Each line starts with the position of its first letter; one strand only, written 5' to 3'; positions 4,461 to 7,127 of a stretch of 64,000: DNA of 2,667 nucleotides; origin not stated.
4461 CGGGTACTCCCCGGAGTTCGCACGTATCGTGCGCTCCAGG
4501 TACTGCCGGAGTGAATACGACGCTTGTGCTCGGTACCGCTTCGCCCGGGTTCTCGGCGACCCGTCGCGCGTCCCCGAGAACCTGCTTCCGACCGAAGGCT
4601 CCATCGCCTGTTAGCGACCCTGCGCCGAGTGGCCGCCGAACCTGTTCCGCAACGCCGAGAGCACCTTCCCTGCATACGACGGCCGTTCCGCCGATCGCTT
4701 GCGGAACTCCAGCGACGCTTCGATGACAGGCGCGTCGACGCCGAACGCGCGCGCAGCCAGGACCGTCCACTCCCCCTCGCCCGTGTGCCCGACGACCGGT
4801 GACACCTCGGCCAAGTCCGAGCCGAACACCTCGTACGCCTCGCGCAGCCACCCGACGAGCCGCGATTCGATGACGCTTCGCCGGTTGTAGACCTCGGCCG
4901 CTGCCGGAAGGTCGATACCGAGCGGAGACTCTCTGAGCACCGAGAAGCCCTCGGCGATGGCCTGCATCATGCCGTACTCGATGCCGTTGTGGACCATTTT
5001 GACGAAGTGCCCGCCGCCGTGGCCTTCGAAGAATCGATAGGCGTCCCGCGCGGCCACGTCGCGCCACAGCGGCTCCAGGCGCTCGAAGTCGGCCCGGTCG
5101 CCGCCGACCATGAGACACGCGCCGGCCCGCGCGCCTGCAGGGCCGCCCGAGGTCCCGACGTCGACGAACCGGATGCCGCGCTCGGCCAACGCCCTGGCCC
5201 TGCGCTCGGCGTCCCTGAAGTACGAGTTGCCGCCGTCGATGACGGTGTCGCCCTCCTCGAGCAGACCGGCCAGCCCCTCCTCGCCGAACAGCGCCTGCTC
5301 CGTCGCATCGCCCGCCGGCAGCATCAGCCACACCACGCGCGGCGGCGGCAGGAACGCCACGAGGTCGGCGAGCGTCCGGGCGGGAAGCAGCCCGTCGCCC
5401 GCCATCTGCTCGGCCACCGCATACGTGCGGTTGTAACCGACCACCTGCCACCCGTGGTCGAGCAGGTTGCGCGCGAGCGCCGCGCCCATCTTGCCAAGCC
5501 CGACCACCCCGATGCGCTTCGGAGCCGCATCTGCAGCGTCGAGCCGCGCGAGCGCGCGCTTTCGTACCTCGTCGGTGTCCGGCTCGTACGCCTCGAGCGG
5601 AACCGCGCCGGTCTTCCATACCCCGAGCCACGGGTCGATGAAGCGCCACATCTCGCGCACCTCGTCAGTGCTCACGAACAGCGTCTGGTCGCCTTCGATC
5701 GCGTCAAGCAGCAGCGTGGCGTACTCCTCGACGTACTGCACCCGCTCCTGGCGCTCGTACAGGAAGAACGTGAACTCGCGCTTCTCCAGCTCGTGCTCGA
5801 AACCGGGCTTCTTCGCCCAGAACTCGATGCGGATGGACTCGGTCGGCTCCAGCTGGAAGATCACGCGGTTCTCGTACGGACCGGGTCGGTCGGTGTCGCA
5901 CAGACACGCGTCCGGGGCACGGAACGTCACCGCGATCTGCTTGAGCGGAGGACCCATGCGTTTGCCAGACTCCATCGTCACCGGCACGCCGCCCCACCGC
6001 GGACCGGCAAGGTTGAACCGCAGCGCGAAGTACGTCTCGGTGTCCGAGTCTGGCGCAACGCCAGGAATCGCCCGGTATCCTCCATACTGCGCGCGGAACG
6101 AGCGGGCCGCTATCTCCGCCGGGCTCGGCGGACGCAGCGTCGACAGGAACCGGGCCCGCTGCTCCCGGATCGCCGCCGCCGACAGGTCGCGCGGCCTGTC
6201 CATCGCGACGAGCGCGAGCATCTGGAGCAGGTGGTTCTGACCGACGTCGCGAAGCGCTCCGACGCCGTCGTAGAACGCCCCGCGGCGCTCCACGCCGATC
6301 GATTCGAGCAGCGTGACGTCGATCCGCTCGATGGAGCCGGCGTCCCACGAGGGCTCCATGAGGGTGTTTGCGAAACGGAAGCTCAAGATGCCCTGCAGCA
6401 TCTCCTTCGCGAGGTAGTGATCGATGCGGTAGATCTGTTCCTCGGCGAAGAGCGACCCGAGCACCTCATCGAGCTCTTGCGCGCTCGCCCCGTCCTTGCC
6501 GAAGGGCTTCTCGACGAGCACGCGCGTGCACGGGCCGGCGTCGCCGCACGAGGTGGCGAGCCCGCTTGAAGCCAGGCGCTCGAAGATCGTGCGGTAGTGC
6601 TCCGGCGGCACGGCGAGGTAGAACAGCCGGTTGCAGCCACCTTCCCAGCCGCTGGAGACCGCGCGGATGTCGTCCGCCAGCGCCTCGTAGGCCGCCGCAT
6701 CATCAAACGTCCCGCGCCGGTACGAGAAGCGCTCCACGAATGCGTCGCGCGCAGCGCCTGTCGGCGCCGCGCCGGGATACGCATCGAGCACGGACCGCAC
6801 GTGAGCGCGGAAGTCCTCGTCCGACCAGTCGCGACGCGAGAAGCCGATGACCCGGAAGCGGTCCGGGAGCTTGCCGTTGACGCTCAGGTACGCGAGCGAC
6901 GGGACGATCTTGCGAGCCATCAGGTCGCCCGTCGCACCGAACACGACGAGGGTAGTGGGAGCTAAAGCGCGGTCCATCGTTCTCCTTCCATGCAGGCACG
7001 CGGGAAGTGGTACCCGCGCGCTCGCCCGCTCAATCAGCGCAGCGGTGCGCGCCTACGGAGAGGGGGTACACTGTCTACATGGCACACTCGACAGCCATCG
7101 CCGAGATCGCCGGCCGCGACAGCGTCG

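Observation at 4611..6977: zwf-gnd fusion: G6PD and 6-phosphogluconate dehydrogenase in one 788-aa polypeptide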

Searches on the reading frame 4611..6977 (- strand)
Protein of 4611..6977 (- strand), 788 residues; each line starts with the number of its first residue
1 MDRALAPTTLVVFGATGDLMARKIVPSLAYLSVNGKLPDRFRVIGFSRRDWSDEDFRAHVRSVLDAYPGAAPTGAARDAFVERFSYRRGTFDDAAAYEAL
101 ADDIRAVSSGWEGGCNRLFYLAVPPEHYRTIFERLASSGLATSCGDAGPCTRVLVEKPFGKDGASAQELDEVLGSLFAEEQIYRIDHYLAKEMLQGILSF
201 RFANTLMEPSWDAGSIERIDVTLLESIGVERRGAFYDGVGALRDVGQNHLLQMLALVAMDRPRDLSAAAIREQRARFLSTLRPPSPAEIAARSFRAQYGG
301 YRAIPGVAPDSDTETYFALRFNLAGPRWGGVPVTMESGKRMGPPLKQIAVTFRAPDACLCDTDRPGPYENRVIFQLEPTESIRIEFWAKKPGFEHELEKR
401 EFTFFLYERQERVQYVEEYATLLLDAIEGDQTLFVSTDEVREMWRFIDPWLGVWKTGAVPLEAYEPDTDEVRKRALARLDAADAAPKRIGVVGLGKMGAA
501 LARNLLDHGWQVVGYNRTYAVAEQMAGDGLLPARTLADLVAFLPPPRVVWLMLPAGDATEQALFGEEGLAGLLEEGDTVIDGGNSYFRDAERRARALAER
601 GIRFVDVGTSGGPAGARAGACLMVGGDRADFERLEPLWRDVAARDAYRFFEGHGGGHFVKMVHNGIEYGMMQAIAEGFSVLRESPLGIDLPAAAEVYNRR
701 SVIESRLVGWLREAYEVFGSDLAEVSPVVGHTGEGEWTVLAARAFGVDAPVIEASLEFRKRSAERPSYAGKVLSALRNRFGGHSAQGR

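Call 3: search_protein_families(library=pfam, proteins=[window:4611-6977:-], max_evalue=0.01)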
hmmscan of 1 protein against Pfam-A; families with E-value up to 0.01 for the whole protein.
window:4611-6977:- (788 aa): 7 families
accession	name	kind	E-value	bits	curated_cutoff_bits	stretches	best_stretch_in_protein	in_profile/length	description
PF02781.21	G6PD_C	-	1.3e-74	251.4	27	1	199-469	2-279/296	Glucose-6-phosphate dehydrogenase, C-terminal domain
PF00479.28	G6PD_N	-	2.2e-53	182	22.1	1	11-195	1-182/183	Glucose-6-phosphate dehydrogenase, NAD binding domain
PF03446.21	NAD_binding_2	-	3.7e-45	154.3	21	1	488-643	1-154/161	NAD binding domain of 6-phosphogluconate dehydrogenase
PF00393.24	6PGD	-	1.1e-16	61.5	27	1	656-765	1-116/290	6-phosphogluconate dehydrogenase, C-terminal domain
PF02826.25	2-Hacid_dh_C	-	1.1e-06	28.6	25.1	1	477-583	27-127/178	D-isomer specific 2-hydroxyacid dehydrogenase, NAD binding domain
PF01488.26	Shikimate_DH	-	0.00013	22.5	24.3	1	477-528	3-55/138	Shikimate / quinate 5-dehydrogenase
PF03807.23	F420_oxidored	-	0.00036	21.5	21.6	1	488-526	1-41/94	NADP oxidoreductase coenzyme F420-dependent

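Call 4: search_protein_families(library=ncbifam, proteins=[window:4611-6977:-], max_evalue=0.01)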
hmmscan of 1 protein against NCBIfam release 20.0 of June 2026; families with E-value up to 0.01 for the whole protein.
window:4611-6977:- (788 aa): 18 families
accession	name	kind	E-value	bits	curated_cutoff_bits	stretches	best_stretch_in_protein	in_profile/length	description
TIGR00871.1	zwf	equivalog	7.9e-129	430.5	400.6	1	7-466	2-464/486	glucose-6-phosphate dehydrogenase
NF007161.0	PRK09599.1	subfamily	2.4e-98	329.1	271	1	488-786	2-299/302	NADP-dependent phosphogluconate dehydrogenase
NF009492.0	PRK12853.1-3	equivalog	2.2e-97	327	428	1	6-465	8-451/472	glucose-6-phosphate dehydrogenase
TIGR00872.1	gnd_rel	equivalog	1.9e-95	319.6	297.2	1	488-785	2-295/299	phosphogluconate dehydrogenase (NAD(+)-dependent, decarboxylating)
NF006765.0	PRK09287.1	equivalog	5.7e-63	213.4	413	1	487-764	4-293/476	NADP-dependent phosphogluconate dehydrogenase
NF004331.0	PRK05722.2-1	equivalog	3.9e-59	201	622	2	10-352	6-324/425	glucose-6-phosphate dehydrogenase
TIGR00873.1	gnd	equivalog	1.9e-58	198.4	426.7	1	489-763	2-287/467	decarboxylating NADP(+)-dependent phosphogluconate dehydrogenase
TIGR01505.1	tartro_sem_red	equivalog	5.7e-24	84.8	340.75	1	489-696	2-203/291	2-hydroxy-3-oxopropionate reductase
TIGR01692.1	HIBADH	equivalog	1.8e-21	76.8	291.6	1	492-699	2-203/288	3-hydroxyisobutyrate dehydrogenase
NF043037.1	ThreonDh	equivalog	1.5e-20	73.9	350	1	487-666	3-179/297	L-threonate dehydrogenase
NF008592.0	PRK11559.1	equivalog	4e-20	72.3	397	1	487-664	3-176/296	2-hydroxy-3-oxopropionate reductase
NF012005.0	PRK15461.1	equivalog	2.8e-16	59.5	348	1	488-696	3-205/298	sulfolactaldehyde 3-reductase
NF011633.0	PRK15059.1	equivalog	6.5e-16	58.4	451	1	488-674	2-183/292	2-hydroxy-3-oxopropionate reductase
NF005650.0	PRK07417.1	equivalog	0.00028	20.3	290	1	487-555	2-68/281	prephenate/arogenate dehydrogenase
NF005108.0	PRK06545.1-6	equivalog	0.00061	18.9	327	1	487-530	11-54/321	prephenate dehydrogenase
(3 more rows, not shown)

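Call 5: search_solved_structures(query=window:4611-6977:-, max_evalue=0.001)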
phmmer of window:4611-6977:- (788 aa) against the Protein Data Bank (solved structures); distinct sequences matched with E-value up to 0.001: 127 (the best 60 are shown).
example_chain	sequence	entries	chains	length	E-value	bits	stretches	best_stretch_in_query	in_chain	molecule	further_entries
9emm_A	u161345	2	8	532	5e-91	309.6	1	3-468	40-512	Glucose-6-phosphate 1-dehydrogenase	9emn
7zhx_A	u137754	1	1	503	1.6e-77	264.9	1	8-465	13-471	Glucose-6-phosphate 1-dehydrogenase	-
7zhy_A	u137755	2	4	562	1.7e-77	264.8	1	8-465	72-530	Glucose-6-phosphate 1-dehydrogenase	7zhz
7zht_A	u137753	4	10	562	2.4e-77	264.3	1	8-465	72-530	Glucose-6-phosphate 1-dehydrogenase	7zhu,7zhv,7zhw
9vp5_A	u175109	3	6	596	2.9e-77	264.1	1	8-465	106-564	Glucose-6-phosphate 1-dehydrogenase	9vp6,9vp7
7e6h_A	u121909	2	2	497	7.5e-76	259.4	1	8-453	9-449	Glucose-6-phosphate 1-dehydrogenase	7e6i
6d23_A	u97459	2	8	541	2.2e-75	257.8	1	8-464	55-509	Glucose-6-phosphate 1-dehydrogenase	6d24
5aq1_A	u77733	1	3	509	1.2e-74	255.4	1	8-464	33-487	GLUCOSE-6-PHOSPHATE DEHYDROGENASE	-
7xhp_A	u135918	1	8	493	2.3e-73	251.2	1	8-465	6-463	Glucose 6-Phosphate Dehydrogenase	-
6vaq_A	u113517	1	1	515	3.3e-73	250.7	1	10-451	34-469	Glucose-6-phosphate 1-dehydrogenase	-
7sei_A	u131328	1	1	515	6.2e-73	249.7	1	10-451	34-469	Glucose-6-phosphate 1-dehydrogenase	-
7zvd_N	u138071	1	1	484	7.3e-73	249.5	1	10-451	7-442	Glucose-6-phosphate 1-dehydrogenase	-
2bh9_A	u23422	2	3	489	7.3e-73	249.5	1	10-451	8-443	GLUCOSE-6-PHOSPHATE 1-DEHYDROGENASE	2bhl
7zve_G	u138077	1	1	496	7.8e-73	249.4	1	10-451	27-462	Glucose-6-phosphate 1-dehydrogenase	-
7zve_C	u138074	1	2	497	7.8e-73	249.4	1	10-451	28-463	Glucose-6-phosphate 1-dehydrogenase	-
1dpg_A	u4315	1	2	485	2.1e-68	234.7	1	8-467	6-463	GLUCOSE 6-PHOSPHATE DEHYDROGENASE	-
1e77_A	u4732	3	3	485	3.8e-68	233.9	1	8-467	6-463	GLUCOSE 6-PHOSPHATE 1-DEHYDROGENASE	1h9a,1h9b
2dpg_A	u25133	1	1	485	2.2e-67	231.4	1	8-467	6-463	GLUCOSE 6-PHOSPHATE DEHYDROGENASE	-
8em2_A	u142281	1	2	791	5.2e-41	144.1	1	9-359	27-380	GDH/6PGL endoplasmic bifunctional protein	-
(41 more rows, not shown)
